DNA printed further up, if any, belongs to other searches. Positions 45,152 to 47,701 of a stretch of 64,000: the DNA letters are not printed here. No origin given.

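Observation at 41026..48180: ArsR-headed operon wiring an MtrA/MtrB-type porin-cytochrome conduit to a molybdopterin oxidoreductase that has no quinol-dehydrogenase subunit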

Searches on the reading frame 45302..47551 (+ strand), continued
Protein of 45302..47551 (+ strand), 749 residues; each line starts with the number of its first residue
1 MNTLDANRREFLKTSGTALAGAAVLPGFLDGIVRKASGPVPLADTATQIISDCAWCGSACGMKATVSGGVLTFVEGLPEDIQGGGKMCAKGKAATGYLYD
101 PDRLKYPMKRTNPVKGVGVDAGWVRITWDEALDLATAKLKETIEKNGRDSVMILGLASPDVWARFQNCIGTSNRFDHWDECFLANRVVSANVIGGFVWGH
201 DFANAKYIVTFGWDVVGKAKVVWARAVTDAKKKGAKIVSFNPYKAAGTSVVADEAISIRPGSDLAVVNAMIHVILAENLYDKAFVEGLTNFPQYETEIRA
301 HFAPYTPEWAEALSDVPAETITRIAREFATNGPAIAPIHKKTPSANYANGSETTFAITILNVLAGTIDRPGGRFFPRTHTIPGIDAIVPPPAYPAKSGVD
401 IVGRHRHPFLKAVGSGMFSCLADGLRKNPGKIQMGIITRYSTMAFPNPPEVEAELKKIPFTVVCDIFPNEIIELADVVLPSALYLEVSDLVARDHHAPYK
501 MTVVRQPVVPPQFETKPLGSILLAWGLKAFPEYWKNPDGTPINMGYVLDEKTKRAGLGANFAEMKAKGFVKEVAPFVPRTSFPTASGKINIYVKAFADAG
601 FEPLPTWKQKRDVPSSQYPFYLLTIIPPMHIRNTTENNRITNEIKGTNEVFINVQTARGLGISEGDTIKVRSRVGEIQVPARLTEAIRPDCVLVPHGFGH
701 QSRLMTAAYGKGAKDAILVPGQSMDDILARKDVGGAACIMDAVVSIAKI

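Call 39: search_solved_structures(query=window:45302-47551:+, max_evalue=1e-40, show_alignments=2)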
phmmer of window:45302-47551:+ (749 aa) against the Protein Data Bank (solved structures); distinct sequences matched with E-value up to 1e-40: 2.
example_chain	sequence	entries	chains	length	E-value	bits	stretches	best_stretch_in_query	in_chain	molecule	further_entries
2vpw_A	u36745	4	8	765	7.9e-85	288.9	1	7-727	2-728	THIOSULFATE REDUCTASE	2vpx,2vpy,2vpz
6cz7_A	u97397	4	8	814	1.7e-41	145.6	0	39-485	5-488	ArrA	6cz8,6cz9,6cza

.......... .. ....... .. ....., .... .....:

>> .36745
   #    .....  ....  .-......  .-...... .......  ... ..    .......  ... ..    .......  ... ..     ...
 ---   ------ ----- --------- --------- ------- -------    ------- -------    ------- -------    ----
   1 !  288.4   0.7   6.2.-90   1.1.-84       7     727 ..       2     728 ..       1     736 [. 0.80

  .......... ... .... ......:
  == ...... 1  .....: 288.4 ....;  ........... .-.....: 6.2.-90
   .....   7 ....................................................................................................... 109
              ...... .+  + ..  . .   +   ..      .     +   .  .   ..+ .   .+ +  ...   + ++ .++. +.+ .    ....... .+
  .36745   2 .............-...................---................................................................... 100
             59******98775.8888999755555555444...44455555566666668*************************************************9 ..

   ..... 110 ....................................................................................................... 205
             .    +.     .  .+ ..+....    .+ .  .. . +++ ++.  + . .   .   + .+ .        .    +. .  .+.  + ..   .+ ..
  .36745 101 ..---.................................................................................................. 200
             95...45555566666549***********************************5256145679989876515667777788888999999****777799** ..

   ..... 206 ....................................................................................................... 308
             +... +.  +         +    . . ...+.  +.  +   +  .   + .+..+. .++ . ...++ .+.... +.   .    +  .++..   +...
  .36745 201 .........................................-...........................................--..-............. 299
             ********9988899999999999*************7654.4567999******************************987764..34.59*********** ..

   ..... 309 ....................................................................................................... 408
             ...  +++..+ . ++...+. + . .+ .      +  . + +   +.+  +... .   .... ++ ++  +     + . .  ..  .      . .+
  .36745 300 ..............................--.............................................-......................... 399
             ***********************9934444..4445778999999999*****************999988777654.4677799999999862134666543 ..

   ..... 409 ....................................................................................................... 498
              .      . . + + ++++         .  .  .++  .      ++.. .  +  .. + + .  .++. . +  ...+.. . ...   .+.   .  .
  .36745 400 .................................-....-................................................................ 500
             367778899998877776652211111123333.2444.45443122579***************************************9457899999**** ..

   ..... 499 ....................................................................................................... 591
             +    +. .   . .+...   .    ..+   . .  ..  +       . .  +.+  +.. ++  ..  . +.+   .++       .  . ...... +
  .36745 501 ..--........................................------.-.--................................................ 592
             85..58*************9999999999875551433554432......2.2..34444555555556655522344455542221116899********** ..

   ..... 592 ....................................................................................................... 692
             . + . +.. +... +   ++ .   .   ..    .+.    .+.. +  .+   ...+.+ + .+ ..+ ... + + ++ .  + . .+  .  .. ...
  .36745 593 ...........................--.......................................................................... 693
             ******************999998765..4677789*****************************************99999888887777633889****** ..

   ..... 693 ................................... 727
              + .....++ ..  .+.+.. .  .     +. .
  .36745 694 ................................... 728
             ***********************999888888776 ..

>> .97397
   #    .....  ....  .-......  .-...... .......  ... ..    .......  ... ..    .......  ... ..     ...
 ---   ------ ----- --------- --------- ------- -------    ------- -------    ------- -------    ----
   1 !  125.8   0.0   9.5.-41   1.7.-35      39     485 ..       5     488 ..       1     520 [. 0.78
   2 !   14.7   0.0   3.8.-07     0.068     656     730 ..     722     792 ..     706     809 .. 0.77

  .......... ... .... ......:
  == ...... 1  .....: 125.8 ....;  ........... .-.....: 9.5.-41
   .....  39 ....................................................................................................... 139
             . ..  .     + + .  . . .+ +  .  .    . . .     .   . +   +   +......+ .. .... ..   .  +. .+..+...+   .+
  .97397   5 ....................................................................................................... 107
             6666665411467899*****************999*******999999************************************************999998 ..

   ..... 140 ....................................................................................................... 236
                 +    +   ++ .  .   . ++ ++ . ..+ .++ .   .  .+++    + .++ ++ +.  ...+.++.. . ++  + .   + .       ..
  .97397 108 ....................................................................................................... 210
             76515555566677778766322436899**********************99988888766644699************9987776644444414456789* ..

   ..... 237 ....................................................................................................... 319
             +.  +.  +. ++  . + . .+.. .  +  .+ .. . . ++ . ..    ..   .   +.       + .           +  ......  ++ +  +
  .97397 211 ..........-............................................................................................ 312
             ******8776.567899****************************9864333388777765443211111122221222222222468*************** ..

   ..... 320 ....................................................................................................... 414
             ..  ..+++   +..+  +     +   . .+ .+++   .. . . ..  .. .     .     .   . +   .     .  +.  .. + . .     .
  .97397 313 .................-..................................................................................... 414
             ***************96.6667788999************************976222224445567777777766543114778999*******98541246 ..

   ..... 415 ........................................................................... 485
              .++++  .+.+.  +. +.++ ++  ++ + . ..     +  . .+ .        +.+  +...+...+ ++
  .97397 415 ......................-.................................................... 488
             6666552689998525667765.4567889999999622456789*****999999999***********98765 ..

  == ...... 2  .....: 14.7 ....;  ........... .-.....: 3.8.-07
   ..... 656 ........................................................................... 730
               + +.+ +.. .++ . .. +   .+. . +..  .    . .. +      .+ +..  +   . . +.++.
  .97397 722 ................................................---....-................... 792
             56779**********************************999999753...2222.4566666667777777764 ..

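Call 60: find_encoding_contigs(protein=P0037, flank=10000, max_places=1)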
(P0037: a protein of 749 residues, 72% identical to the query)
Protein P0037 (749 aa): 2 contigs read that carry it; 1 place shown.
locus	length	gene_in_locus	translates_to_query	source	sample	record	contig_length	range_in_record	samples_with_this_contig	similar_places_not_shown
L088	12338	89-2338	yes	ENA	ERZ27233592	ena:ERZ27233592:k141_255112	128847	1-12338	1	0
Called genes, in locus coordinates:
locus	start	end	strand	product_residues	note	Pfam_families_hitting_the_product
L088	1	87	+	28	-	?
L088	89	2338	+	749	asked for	PF04879:Molybdop_Fe4S4, PF00384:Molybdopterin, PF01568:Molydop_binding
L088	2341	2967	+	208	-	PF02613:Nitrate_red_del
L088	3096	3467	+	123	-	PF00126:HTH_1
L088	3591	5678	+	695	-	PF07715:Plug, PF00593:TonB_dep_Rec_b-barrel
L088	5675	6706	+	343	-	PF01497:Peripla_BP_2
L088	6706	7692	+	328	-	PF01032:FecCD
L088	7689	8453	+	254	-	PF00005:ABC_tran, PF13304:AAA_21 (weak)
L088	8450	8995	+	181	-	PF03266:NTPase_1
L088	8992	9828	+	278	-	PF13649:Methyltransf_25, PF13847:Methyltransf_31, PF08241:Methyltransf_11 (weak), PF08242:Methyltransf_12 (faint)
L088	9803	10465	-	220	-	PF08843:AbiEii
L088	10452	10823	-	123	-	-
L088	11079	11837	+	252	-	PF11867:T1RH-like_C (weak)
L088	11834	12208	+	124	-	-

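Call 61: find_encoding_contigs(protein=P0052, flank=10000, max_places=1)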
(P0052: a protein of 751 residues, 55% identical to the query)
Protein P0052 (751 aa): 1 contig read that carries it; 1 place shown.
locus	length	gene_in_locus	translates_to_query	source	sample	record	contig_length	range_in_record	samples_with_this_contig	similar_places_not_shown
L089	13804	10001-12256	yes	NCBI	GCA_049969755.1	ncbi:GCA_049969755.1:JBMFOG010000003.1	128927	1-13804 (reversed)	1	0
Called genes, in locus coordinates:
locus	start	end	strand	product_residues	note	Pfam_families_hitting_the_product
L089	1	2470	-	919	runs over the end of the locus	PF00595:PDZ (weak), PF13180:PDZ_2 (weak), PF17820:PDZ_6, PF08448:PAS_4 (faint), PF13188:PAS_8 (weak), PF00512:HisKA, PF02518:HATPase_c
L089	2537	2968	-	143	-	PF00571:CBS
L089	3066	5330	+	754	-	PF00330:Aconitase, PF00694:Aconitase_C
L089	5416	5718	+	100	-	PF02537:CRCB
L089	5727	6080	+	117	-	PF02641:DUF190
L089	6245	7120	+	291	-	PF14522:Cytochrome_C7 (weak), PF14537:Cytochrom_c3_2 (faint), PF22678:Cytochrom_c_NrfB-like (faint), PF22113:Mtrc-MtrF_II-IV_dom (faint), PF09699:Paired_CXXCH_1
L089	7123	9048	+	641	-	-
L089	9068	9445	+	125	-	PF14522:Cytochrome_C7 (faint)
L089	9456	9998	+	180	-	PF13187:Fer4_9, PF13247:Fer4_11, PF13237:Fer4_10 (weak), PF12838:Fer4_7, PF12797:Fer4_2 (weak), PF12837:Fer4_6, PF13237:Fer4_10 (weak), PF00037:Fer4, +4 more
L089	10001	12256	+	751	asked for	PF04879:Molybdop_Fe4S4, PF00384:Molybdopterin, PF01568:Molydop_binding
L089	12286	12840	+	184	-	PF02613:Nitrate_red_del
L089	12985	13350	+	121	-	-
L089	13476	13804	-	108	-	?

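Call 75: search_protein_families(library=ncbifam, proteins=[P0072, L060:8001-10232:+, L061:8001-10235:+, L062:1818-4034:+, L063:8001-10220:+, L067:1339-3558:+, L072:8001-10208:+, L078:74-2296:+, L086:410-2557:+, L085:8001-10001:+], max_evalue=1e-60)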
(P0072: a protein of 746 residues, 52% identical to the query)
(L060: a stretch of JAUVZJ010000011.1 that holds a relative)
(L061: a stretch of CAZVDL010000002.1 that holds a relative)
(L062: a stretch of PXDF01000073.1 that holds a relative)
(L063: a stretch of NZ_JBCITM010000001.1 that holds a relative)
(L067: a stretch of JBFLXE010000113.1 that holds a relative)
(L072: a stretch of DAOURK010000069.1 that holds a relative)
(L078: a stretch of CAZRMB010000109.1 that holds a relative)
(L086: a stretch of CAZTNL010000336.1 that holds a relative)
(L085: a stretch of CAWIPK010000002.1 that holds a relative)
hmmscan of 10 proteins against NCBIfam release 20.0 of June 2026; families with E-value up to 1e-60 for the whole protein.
P0072 (746 aa): 2 families
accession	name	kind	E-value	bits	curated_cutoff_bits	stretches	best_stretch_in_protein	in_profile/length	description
NF012032.0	PRK15488.1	equivalog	5e-103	345.5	694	1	2-526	2-530/759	thiosulfate reductase PhsA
TIGR01591.1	Fdh-alpha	equivalog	2.4e-64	217.6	666.25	1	46-693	2-641/672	formate dehydrogenase subunit alpha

L060:8001-10232:+ (744 aa): 4 families
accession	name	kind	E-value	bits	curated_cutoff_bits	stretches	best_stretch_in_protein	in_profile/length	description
NF012032.0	PRK15488.1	equivalog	4.9e-145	484.4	694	1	5-552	2-548/759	thiosulfate reductase PhsA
TIGR02166.1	dmsA_ynfE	subfamily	1.1e-81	275.1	777.7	0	6-371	1-396/794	DMSO/selenate family reductase complex A subunit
TIGR01591.1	Fdh-alpha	equivalog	5.3e-80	269.3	666.25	0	52-334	1-282/672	formate dehydrogenase subunit alpha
NF041714.1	arsenate_red_ArrA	equivalog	4.4e-74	250.1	1600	0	5-292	2-298/848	arsenate respiratory reductase molybdopterin-containing subunit ArrA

L061:8001-10235:+ (745 aa): 4 families
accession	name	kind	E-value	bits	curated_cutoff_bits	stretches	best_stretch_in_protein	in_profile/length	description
NF012032.0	PRK15488.1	equivalog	1.2e-124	417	694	1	1-533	5-536/759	thiosulfate reductase PhsA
TIGR01591.1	Fdh-alpha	equivalog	1.6e-75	254.6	666.25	0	46-327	2-278/672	formate dehydrogenase subunit alpha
NF041714.1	arsenate_red_ArrA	equivalog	4.5e-72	243.4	1600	0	1-533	5-575/848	arsenate respiratory reductase molybdopterin-containing subunit ArrA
TIGR02166.1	dmsA_ynfE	subfamily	1.4e-62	211.8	777.7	0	1-533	3-564/794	DMSO/selenate family reductase complex A subunit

L062:1818-4034:+ (739 aa): 4 families
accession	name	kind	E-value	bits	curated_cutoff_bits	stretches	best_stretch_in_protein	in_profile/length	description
NF012032.0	PRK15488.1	equivalog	3.9e-141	471.5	694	1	1-531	4-534/759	thiosulfate reductase PhsA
NF041714.1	arsenate_red_ArrA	equivalog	2.7e-77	260.7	1600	0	2-293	5-304/848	arsenate respiratory reductase molybdopterin-containing subunit ArrA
TIGR01591.1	Fdh-alpha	equivalog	5.1e-73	246.3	666.25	1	49-685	3-639/672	formate dehydrogenase subunit alpha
TIGR02166.1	dmsA_ynfE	subfamily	2.3e-66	224.4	777.7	1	1-688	2-751/794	DMSO/selenate family reductase complex A subunit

L063:8001-10220:+ (740 aa): 4 families
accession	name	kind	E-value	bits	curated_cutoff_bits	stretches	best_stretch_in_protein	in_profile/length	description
NF012032.0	PRK15488.1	equivalog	2e-137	459.3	694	1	4-532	2-534/759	thiosulfate reductase PhsA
NF041714.1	arsenate_red_ArrA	equivalog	2.7e-73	247.5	1600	0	4-285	2-295/848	arsenate respiratory reductase molybdopterin-containing subunit ArrA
TIGR02166.1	dmsA_ynfE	subfamily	3.8e-67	227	777.7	0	5-543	1-572/794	DMSO/selenate family reductase complex A subunit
TIGR01591.1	Fdh-alpha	equivalog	8.3e-66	222.4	666.25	0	48-329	1-281/672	formate dehydrogenase subunit alpha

L067:1339-3558:+ (740 aa): 4 families
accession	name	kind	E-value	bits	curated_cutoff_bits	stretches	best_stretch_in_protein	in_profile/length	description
NF012032.0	PRK15488.1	equivalog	3e-133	445.5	694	1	3-541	3-545/759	thiosulfate reductase PhsA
TIGR01591.1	Fdh-alpha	equivalog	6.6e-77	259.1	666.25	0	52-334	3-282/672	formate dehydrogenase subunit alpha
NF041714.1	arsenate_red_ArrA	equivalog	1e-71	242.2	1600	0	50-296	53-302/848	arsenate respiratory reductase molybdopterin-containing subunit ArrA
TIGR02166.1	dmsA_ynfE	subfamily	2.3e-63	214.5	777.7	0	3-692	1-754/794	DMSO/selenate family reductase complex A subunit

L072:8001-10208:+ (736 aa): 4 families
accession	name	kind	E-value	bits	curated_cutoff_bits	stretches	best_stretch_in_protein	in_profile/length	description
NF012032.0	PRK15488.1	equivalog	6.4e-143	477.4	694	1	1-533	5-540/759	thiosulfate reductase PhsA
NF041714.1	arsenate_red_ArrA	equivalog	2.1e-84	284.2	1600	0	40-278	45-293/848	arsenate respiratory reductase molybdopterin-containing subunit ArrA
TIGR01591.1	Fdh-alpha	equivalog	7.1e-75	252.4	666.25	0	48-365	2-320/672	formate dehydrogenase subunit alpha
TIGR02166.1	dmsA_ynfE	subfamily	6.6e-72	242.7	777.7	0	445-689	482-754/794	DMSO/selenate family reductase complex A subunit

L078:74-2296:+ (741 aa): 4 families
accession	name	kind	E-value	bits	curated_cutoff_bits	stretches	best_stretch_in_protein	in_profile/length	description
NF012032.0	PRK15488.1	equivalog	3.2e-136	455.3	694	1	1-531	1-533/759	thiosulfate reductase PhsA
NF041714.1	arsenate_red_ArrA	equivalog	1.7e-73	248.1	1600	0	1-288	1-298/848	arsenate respiratory reductase molybdopterin-containing subunit ArrA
TIGR01591.1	Fdh-alpha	equivalog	1.8e-67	228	666.25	1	52-688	2-640/672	formate dehydrogenase subunit alpha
TIGR02166.1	dmsA_ynfE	subfamily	4.4e-61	206.9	777.7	0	3-368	1-398/794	DMSO/selenate family reductase complex A subunit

L086:410-2557:+ (716 aa): 4 families
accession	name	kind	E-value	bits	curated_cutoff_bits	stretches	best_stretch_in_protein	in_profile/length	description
NF012032.0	PRK15488.1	equivalog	3.7e-162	541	694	1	2-560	1-566/759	thiosulfate reductase PhsA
TIGR01591.1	Fdh-alpha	equivalog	5.2e-78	262.8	666.25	0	51-371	3-320/672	formate dehydrogenase subunit alpha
TIGR02166.1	dmsA_ynfE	subfamily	4.7e-75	253.1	777.7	0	4-368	1-397/794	DMSO/selenate family reductase complex A subunit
TIGR03479.1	DMSO_red_II_alp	subfamily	1.7e-64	218.3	984.75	0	80-285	98-304/913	molybdopterin-dependent oxidoreductase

L085:8001-10001:+ (667 aa): 3 families
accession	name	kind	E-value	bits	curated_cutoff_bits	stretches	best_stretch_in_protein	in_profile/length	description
NF012032.0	PRK15488.1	equivalog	1e-173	579.3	694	1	8-515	41-561/759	thiosulfate reductase PhsA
TIGR01591.1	Fdh-alpha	equivalog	1.3e-80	271.4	666.25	1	13-655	1-651/672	formate dehydrogenase subunit alpha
TIGR02166.1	dmsA_ynfE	subfamily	1.3e-66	225.2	777.7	1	18-646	53-751/794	DMSO/selenate family reductase complex A subunit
